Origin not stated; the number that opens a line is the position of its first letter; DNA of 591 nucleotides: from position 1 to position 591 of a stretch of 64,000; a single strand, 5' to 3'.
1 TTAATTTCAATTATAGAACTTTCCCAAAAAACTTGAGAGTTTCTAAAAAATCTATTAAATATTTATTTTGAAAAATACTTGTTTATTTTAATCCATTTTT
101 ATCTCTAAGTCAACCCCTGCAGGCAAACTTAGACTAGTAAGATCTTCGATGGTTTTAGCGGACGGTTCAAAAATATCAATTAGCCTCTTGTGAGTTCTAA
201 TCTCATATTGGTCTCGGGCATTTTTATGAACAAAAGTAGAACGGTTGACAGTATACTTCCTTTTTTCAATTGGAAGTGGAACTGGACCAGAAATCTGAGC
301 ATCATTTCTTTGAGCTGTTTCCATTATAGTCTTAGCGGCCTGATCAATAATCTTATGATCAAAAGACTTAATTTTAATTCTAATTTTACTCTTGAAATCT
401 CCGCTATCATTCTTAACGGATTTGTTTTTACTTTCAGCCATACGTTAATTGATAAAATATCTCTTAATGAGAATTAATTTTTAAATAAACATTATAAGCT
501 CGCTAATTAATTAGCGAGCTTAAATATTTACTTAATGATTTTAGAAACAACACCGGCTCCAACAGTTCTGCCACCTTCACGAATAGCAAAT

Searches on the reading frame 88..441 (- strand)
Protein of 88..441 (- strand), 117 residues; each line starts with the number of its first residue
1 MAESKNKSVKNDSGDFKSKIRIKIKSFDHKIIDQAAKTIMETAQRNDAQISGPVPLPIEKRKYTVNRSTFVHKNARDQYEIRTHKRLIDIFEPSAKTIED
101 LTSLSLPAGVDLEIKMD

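Call 6: search_protein_families(library=pfam, proteins=[window:88-441:-], max_evalue=1)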
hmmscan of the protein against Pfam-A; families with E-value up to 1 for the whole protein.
window:88-441:- (117 aa): 2 families
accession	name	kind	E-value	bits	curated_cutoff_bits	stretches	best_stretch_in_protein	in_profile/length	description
PF00338.27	Ribosomal_S10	-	9e-34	116.1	21.2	1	21-115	1-98/98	Ribosomal protein S10p/S20e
PF18074.6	PriA_C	-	0.00075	20.7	26.9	1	16-72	2-62/95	Primosomal protein N C-terminal domain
